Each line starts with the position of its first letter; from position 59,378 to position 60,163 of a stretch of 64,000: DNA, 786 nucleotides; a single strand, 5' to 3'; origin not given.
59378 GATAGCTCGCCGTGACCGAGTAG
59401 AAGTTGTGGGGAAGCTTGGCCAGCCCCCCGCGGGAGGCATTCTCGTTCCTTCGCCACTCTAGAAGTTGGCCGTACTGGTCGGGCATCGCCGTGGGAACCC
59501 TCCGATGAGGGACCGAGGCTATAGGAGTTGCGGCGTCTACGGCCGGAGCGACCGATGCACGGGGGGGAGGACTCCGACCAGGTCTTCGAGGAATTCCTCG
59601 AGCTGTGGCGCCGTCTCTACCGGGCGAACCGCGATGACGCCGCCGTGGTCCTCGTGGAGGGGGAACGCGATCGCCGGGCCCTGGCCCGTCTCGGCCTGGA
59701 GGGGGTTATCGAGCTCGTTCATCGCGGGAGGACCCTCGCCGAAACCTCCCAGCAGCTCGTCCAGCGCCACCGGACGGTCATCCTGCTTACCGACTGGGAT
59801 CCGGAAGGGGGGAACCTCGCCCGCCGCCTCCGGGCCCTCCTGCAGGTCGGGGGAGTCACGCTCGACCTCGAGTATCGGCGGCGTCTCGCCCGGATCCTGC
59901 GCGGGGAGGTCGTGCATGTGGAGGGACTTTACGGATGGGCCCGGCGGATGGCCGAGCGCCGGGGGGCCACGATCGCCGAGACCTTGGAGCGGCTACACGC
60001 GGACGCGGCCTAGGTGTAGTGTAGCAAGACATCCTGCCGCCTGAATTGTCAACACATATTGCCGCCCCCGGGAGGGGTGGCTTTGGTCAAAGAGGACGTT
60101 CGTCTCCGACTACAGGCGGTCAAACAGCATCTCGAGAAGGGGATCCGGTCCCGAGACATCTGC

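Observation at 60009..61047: IS481-family element inserted exactly on the shared CCTAGG that holds the stop codons of two convergent genes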

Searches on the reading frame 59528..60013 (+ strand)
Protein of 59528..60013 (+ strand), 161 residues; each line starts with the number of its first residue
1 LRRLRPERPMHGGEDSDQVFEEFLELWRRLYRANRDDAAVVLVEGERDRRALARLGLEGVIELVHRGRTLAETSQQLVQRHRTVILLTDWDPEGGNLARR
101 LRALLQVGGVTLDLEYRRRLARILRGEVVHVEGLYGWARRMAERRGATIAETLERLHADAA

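Call 4: search_protein_families(library=pfam, proteins=[window:59528-60013:+], max_evalue=0.01)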
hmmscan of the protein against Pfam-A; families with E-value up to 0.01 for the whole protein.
window:59528-60013:+ (161 aa): 3 families
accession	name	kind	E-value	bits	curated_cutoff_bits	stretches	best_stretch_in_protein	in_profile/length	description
PF01751.28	Toprim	-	3e-07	31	23.1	1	40-106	2-81/96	Toprim domain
PF13155.12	Toprim_2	-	0.00055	20.7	22.1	1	41-110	1-71/88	Toprim-like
PF13662.12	Toprim_4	-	0.00076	20.1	25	1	39-110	2-79/85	Toprim domain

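Call 5: search_protein_families(library=ncbifam, proteins=[window:59528-60013:+], max_evalue=0.01)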
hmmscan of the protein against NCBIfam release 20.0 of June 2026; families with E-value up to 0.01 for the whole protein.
window:59528-60013:+ (161 aa): 6 families
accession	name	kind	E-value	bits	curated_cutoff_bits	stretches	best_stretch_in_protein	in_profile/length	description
NF003091.0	PRK04017.1-2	equivalog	1.2e-21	77.1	129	1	34-149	31-145/151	hypothetical protein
NF003090.0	PRK04017.1-1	equivalog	8.6e-16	57.9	120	1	28-144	10-124/132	hypothetical protein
NF003092.0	PRK04017.1-3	equivalog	3.5e-14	52.9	193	1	21-135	5-112/125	hypothetical protein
NF003094.0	PRK04017.1-5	equivalog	4.4e-12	46.2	124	1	17-139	4-124/128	hypothetical protein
NF003093.0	PRK04017.1-4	equivalog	3.3e-11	43.5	160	1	38-140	23-125/138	hypothetical protein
NF003108.1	PRK04031.1-1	equivalog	0.0048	16.2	300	1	36-110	162-230/419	DNA primase DnaG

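Call 11: find_encoding_contigs(protein=window:59528-60013:+, flank=6000, max_places=10)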
Protein window:59528-60013:+ (161 aa): no gene with exactly this product is on record in the collection.

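Call 17: list_cluster_members(proteins=[P0006, P0019, P0033, P0036, P0058, P0064, P0083, P0091, window:59555-60013:+, P0072])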
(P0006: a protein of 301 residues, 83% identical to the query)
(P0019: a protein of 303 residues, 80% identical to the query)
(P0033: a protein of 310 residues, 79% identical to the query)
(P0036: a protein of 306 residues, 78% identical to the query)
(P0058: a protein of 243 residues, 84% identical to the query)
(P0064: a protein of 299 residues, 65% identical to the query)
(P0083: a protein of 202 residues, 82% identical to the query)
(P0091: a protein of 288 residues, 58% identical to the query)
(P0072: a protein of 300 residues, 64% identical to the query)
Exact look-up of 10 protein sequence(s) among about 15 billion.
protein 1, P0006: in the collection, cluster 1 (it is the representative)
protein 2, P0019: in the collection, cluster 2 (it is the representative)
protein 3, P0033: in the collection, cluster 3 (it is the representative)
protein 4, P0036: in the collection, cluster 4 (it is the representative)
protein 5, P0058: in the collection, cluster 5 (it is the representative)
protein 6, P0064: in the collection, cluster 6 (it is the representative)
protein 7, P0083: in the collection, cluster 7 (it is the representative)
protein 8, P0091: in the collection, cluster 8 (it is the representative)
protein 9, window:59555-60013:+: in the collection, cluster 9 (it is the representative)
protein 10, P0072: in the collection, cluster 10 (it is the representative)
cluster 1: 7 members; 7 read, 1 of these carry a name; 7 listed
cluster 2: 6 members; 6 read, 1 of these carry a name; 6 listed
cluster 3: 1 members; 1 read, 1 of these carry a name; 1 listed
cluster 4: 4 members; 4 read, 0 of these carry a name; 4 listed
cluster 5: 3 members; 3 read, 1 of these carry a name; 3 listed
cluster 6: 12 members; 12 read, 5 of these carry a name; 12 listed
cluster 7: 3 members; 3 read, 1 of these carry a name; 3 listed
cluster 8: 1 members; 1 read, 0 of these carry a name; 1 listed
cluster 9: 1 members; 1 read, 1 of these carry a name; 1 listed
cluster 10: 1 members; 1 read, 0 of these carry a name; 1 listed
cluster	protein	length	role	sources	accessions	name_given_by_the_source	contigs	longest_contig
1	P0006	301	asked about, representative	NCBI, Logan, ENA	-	-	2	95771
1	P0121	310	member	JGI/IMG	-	putative transposase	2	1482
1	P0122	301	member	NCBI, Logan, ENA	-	-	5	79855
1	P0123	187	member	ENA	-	-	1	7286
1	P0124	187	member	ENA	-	-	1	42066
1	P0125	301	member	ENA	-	-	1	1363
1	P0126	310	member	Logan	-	-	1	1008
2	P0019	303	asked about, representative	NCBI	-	-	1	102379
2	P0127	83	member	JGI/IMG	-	putative transposase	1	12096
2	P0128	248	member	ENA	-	-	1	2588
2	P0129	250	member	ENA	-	-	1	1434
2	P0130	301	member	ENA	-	-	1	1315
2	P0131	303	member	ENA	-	-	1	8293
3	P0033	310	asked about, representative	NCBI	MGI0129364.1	MAG: IS481 family transposase [Thermoplasmata archaeon]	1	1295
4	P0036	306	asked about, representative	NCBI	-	-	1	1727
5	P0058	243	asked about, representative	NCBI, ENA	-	-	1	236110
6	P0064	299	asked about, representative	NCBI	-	-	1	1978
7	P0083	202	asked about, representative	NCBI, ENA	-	-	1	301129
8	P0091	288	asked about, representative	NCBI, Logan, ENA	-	-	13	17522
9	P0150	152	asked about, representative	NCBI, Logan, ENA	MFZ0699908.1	MAG: toprim domain-containing protein [Thermoplasmata archaeon]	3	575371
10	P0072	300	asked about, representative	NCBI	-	-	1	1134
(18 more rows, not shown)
